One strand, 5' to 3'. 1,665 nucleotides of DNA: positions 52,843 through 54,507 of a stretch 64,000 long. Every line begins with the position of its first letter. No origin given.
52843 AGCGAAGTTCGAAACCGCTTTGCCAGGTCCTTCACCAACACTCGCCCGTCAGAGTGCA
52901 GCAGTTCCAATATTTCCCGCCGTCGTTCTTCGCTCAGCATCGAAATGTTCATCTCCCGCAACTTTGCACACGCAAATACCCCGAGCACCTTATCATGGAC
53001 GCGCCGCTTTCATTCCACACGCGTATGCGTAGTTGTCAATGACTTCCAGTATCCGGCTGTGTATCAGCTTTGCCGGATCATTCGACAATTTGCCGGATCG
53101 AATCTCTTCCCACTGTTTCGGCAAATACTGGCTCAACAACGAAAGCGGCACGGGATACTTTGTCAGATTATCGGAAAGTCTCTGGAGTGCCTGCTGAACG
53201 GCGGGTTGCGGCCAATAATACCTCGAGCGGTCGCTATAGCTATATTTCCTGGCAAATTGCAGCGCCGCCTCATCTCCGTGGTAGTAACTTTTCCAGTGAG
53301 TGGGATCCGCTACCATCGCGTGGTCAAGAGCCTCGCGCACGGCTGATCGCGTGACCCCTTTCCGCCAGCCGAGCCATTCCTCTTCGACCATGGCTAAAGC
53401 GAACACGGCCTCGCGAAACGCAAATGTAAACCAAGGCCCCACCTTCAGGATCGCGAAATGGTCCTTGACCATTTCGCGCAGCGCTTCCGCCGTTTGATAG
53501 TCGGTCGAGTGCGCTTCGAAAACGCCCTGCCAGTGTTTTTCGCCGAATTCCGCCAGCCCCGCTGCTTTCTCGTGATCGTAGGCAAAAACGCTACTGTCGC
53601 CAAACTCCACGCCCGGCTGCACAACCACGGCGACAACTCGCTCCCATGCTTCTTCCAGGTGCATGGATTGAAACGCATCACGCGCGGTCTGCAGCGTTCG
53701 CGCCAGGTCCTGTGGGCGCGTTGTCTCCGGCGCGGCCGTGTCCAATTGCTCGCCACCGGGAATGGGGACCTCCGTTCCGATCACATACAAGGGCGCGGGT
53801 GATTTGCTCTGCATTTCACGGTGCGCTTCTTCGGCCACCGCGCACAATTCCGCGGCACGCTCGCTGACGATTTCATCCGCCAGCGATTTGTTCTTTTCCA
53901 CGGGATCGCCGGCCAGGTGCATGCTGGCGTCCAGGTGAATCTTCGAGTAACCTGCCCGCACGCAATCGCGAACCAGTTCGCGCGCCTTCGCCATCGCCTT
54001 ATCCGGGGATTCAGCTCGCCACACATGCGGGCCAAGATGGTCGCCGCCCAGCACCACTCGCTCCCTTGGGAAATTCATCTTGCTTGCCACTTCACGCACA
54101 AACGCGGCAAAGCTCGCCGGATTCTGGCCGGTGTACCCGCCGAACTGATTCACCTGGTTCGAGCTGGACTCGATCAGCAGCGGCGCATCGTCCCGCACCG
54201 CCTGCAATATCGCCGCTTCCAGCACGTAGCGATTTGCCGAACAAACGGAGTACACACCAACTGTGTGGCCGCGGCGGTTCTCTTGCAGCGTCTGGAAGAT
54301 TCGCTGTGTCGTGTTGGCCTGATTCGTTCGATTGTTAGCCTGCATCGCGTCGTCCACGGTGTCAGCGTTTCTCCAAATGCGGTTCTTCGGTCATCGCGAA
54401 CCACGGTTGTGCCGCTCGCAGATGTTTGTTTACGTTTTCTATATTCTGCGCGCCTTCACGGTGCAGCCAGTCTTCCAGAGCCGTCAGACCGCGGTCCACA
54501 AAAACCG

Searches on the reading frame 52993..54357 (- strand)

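Call 40: search_protein_families(library=pfam, proteins=[window:52993-54357:-], max_evalue=0.00001)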
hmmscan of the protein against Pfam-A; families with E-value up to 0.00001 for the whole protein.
window:52993-54357:- (454 aa): 1 family
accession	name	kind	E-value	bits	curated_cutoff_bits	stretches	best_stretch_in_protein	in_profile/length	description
PF08013.17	GatZ_KbaZ-like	-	8.7e-174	578.5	26.7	1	23-447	4-419/420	D-tagatose-1,6-bisphosphate aldolase subunit GatZ/KbaZ-like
